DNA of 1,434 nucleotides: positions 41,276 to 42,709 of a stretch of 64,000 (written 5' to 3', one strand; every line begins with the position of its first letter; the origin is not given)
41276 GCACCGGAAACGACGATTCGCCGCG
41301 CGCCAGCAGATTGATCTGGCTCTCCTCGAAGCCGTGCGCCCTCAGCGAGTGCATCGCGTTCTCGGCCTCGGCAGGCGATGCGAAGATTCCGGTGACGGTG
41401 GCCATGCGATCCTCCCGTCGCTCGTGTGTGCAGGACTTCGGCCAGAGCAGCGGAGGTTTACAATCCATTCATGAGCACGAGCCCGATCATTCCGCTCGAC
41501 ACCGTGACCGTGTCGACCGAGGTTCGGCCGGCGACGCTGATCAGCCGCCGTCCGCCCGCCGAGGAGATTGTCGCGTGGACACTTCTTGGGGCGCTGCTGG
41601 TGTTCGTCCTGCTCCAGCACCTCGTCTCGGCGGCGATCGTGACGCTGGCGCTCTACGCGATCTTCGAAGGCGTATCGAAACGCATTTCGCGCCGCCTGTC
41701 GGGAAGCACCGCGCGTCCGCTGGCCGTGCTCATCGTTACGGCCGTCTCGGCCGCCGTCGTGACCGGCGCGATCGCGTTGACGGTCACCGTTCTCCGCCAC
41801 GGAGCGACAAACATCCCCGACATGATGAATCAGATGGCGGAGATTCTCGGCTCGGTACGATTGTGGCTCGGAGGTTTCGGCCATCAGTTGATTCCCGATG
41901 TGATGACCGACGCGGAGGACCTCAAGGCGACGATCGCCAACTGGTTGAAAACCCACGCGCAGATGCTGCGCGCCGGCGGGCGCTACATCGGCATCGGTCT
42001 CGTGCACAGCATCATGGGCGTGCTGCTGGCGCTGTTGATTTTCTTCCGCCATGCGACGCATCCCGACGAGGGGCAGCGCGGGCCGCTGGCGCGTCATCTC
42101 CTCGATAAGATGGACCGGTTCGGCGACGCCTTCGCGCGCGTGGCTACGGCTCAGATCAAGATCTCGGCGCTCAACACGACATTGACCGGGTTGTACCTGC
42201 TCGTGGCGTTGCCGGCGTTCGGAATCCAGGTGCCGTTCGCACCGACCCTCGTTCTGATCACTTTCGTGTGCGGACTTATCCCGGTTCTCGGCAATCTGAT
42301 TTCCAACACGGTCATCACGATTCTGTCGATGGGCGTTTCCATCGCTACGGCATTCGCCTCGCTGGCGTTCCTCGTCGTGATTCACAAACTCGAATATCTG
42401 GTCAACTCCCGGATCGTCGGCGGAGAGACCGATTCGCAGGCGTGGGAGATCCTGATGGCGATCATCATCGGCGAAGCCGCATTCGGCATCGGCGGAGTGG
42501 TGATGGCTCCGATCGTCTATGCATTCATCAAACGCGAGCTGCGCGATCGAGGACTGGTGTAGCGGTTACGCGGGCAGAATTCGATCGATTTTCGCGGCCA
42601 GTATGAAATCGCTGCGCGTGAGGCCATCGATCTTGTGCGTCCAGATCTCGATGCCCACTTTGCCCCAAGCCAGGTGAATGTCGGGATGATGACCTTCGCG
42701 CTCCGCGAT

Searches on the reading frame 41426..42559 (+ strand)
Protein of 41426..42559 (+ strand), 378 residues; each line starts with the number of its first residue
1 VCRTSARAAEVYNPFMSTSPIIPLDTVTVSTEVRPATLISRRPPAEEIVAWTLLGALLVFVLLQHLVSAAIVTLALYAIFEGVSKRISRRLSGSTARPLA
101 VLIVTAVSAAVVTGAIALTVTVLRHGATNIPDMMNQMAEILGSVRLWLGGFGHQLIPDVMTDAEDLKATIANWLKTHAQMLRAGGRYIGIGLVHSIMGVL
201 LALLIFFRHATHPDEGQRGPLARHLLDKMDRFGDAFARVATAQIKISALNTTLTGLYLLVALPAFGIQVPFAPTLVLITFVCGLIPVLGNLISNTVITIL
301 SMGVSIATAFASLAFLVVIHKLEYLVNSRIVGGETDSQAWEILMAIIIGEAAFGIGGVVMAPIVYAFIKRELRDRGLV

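Call 75: search_protein_families(library=pfam, proteins=[window:41426-42559:+], max_evalue=0.001)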
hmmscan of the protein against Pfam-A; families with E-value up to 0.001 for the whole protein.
window:41426-42559:+ (378 aa): 1 family
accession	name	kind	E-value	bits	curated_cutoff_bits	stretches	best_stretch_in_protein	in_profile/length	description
PF01594.21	AI-2E_transport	-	6.6e-20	72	34.3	1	49-370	5-321/327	AI-2E family transporter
